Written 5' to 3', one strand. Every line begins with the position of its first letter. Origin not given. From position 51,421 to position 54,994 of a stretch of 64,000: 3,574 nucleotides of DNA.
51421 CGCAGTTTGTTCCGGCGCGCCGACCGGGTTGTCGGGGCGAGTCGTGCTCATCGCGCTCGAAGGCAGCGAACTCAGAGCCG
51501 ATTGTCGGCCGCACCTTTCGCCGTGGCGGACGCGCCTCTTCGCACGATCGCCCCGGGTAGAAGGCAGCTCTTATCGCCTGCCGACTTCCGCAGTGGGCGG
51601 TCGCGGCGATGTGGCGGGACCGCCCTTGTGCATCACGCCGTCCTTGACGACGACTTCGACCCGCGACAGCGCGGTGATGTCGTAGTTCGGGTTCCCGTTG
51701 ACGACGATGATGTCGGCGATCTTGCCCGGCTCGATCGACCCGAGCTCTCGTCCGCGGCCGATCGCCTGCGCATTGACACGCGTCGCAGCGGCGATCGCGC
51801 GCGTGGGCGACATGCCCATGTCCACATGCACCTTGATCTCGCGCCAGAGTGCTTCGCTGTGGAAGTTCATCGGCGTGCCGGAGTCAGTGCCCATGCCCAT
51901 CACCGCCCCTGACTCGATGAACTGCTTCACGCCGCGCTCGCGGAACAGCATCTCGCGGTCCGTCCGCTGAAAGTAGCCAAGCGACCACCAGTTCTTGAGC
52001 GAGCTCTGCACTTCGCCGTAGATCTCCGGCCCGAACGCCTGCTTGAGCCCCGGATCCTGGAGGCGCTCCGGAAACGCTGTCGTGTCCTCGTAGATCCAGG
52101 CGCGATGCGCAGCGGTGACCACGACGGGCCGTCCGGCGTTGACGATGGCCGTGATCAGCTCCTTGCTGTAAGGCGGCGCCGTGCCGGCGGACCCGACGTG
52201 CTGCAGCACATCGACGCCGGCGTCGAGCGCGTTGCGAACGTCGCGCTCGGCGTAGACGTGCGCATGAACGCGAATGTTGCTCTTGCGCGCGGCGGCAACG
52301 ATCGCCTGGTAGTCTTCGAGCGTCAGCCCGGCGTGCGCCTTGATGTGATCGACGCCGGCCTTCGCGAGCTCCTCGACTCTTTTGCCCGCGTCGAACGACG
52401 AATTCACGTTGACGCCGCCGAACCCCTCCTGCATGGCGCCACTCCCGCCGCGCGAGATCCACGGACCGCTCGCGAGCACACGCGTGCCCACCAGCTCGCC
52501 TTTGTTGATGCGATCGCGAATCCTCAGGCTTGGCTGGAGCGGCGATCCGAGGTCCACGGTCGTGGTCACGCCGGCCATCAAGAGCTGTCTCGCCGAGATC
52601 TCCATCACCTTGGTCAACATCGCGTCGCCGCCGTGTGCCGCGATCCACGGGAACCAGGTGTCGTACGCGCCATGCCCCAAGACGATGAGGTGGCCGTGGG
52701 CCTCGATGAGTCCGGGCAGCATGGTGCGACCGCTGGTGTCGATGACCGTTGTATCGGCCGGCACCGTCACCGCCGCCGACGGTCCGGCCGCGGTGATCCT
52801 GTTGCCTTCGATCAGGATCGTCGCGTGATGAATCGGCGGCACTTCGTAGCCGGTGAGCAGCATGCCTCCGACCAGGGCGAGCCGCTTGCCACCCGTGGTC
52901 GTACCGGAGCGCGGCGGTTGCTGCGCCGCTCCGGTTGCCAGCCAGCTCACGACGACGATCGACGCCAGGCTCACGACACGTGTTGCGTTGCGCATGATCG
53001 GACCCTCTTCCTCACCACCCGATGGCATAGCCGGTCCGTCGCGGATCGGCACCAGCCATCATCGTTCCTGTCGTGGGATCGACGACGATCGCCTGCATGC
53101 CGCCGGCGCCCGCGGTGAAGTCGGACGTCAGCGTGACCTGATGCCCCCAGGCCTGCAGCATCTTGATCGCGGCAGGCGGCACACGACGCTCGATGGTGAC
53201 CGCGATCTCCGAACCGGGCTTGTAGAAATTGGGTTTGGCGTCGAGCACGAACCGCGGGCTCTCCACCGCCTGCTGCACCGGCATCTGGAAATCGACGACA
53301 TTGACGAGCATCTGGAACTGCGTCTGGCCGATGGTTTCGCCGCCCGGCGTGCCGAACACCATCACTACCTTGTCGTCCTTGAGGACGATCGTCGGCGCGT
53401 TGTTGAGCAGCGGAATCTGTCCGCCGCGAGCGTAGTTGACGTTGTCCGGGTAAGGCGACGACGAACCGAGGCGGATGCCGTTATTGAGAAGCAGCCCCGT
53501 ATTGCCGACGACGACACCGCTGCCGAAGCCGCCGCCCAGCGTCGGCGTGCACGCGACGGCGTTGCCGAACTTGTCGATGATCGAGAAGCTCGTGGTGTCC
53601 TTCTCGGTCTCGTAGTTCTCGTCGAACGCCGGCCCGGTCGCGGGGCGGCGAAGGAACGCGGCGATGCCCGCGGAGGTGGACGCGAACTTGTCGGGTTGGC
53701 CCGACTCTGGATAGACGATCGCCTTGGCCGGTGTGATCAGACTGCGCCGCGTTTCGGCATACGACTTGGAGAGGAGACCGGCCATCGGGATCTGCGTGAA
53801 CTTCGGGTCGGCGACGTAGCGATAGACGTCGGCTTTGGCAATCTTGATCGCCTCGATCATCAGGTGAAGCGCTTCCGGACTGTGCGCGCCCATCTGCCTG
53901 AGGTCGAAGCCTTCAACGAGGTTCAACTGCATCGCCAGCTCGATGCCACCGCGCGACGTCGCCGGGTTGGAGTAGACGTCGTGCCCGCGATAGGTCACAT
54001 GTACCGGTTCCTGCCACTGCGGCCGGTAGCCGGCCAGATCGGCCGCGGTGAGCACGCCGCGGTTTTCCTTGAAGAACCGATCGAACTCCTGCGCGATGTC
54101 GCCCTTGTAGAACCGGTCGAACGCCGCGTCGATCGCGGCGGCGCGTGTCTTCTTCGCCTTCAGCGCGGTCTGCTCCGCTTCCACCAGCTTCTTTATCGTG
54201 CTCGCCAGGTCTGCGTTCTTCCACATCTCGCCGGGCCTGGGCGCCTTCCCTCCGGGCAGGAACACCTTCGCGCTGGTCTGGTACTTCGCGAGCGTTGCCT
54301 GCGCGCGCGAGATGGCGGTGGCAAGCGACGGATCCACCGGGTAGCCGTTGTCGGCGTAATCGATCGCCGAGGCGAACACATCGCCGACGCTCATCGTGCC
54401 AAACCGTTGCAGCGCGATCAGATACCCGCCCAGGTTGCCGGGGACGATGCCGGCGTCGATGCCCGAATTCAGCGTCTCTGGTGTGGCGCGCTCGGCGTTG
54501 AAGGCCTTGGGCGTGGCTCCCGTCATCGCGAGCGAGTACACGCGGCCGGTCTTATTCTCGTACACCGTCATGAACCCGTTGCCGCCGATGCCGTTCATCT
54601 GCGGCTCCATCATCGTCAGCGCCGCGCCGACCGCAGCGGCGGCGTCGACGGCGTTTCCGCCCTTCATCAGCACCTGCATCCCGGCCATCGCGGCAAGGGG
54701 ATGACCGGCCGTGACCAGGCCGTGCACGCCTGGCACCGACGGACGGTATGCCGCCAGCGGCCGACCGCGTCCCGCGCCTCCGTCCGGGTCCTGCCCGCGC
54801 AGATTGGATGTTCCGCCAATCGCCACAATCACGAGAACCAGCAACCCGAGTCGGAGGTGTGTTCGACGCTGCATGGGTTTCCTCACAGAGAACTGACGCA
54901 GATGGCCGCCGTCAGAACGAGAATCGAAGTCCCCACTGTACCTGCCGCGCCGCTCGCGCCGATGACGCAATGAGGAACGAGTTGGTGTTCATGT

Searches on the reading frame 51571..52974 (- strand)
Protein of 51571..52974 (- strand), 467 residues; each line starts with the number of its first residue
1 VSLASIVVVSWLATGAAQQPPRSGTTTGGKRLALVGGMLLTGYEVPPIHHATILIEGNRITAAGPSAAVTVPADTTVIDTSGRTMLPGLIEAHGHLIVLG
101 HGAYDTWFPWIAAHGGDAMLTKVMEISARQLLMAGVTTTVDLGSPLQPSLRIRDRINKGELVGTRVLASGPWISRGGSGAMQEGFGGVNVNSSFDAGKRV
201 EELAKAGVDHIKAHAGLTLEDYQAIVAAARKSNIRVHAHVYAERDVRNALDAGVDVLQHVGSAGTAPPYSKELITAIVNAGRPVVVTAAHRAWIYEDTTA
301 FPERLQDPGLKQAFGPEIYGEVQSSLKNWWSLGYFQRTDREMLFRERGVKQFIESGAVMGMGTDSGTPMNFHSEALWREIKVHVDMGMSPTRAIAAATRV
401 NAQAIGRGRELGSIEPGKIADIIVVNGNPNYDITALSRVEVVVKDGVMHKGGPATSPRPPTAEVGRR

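Call 9: search_protein_families(library=pfam, proteins=[window:51571-52974:-], max_evalue=0.01)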
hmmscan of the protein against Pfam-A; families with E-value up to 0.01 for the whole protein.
window:51571-52974:- (467 aa): 2 families
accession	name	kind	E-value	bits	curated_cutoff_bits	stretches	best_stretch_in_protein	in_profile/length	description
PF01979.26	Amidohydro_1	-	6.5e-31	108.3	25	1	84-446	1-342/345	Amidohydrolase family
PF07969.17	Amidohydro_3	-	4.2e-15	56.6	29.7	2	216-446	258-468/472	Amidohydrolase family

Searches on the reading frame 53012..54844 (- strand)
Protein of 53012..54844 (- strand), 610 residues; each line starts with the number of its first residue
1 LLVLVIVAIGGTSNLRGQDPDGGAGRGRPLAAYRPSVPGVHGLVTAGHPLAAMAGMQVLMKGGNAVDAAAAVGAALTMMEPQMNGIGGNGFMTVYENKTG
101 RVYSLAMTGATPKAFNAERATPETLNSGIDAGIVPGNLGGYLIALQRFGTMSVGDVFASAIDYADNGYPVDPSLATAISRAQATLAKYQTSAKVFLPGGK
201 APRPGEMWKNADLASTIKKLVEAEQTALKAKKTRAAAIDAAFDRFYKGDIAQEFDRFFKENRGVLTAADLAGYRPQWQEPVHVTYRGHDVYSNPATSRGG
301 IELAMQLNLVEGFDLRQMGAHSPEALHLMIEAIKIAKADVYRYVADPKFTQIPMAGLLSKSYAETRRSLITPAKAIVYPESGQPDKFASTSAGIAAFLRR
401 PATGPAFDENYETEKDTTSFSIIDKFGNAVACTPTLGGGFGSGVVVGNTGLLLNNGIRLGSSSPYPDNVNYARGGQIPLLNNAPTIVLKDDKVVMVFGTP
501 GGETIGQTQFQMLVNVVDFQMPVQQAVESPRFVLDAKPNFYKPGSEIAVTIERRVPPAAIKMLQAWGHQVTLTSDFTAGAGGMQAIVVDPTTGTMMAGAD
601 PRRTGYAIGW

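Call 9: search_protein_families(library=pfam, proteins=[window:53012-54844:-], max_evalue=0.01)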
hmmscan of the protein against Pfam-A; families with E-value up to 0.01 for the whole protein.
window:53012-54844:- (610 aa): 1 family
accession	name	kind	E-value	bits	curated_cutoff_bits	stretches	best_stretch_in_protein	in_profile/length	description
PF01019.26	G_glu_transpept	-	6.9e-128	428.1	27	1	57-605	2-512/512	Gamma-glutamyltranspeptidase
